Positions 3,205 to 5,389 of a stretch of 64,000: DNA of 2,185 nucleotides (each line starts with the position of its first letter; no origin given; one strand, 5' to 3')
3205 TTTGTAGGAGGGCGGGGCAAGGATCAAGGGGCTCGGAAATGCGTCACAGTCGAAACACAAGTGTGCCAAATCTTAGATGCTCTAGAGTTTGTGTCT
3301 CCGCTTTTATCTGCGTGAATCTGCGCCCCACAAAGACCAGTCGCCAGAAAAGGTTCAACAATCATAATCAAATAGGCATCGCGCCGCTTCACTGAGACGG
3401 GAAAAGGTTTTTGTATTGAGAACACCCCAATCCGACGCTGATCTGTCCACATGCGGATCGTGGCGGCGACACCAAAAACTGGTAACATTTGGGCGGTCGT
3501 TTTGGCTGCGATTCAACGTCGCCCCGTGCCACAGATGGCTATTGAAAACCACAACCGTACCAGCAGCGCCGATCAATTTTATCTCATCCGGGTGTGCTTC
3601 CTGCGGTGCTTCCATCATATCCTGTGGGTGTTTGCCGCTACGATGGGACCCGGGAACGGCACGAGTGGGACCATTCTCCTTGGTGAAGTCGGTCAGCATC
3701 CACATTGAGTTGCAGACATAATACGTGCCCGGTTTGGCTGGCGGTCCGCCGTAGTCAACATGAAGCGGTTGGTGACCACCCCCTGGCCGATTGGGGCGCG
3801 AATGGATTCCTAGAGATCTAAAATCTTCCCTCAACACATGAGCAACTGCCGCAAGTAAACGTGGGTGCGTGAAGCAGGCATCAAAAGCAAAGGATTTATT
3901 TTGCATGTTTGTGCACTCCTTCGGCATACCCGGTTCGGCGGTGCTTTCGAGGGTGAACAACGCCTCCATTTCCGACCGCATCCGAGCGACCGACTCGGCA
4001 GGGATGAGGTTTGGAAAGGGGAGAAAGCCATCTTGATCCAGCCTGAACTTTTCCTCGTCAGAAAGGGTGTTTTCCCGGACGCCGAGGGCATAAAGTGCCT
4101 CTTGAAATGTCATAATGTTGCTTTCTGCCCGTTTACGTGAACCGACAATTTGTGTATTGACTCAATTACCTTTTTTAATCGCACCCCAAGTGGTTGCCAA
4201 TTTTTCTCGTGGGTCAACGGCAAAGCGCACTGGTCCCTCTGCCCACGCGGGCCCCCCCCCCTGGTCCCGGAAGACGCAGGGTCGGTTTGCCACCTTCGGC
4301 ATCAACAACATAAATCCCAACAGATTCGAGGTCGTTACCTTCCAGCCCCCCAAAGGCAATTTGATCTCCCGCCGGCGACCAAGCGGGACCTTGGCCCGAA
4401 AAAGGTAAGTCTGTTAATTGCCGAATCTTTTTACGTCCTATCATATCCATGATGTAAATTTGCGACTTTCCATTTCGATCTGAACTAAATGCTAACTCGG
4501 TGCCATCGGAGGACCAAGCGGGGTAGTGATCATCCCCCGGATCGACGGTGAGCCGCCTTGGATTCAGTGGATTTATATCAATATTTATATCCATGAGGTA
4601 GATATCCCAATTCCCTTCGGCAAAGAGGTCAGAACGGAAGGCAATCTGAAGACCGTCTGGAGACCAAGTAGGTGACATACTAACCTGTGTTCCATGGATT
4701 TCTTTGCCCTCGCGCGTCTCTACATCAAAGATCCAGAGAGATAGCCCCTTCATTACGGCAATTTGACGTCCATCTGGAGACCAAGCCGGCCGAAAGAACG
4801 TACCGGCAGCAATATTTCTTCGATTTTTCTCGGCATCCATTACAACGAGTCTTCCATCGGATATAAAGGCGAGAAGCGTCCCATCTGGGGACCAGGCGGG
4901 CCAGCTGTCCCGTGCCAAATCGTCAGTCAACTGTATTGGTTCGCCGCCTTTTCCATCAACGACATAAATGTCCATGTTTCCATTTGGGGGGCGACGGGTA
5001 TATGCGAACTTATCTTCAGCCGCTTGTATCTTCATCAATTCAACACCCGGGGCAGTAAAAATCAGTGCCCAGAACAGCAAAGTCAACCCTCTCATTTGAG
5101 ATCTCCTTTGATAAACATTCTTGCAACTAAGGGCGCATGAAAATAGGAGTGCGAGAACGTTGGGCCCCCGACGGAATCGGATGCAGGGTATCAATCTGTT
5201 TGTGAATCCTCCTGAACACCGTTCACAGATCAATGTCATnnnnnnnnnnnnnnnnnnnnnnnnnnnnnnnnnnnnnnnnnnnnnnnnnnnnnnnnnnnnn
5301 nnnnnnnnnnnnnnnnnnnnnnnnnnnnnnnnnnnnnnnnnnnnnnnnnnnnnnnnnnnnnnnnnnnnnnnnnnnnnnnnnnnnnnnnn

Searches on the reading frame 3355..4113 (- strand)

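Call 44: search_protein_families(library=ncbifam, proteins=[window:3355-4113:-], max_evalue=0.00001)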
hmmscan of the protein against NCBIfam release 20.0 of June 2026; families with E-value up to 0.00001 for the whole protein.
window:3355-4113:- (252 aa): 1 family
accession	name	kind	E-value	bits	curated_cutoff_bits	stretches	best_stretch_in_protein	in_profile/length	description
TIGR02408.1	ectoine_ThpD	equivalog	8.1e-07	28.6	336.5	0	8-97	8-93/277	ectoine hydroxylase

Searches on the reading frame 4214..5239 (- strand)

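Call 44: search_protein_families(library=ncbifam, proteins=[window:4214-5239:-], max_evalue=0.00001)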
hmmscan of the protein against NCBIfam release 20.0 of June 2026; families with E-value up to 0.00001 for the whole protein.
window:4214-5239:- (341 aa): 4 families
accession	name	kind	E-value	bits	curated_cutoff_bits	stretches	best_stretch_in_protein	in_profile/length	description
TIGR02800.1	propeller_TolB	equivalog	3.2e-40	138.4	343.15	2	131-317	173-357/418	Tol-Pal system beta propeller repeat protein TolB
NF002183.0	PRK01029.1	equivalog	2.2e-25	89.6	405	1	182-305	280-396/429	Tol-Pal system protein TolB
NF053518.1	DipepPtdsDpp5Prph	equivalog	1e-12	47.4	900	0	220-296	47-122/655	dipeptidyl-peptidase Dpp5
NF033523.0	lasso_peptidase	equivalog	2.3e-10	39.9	400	0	237-296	90-148/638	Atxe2 family lasso peptide isopeptidase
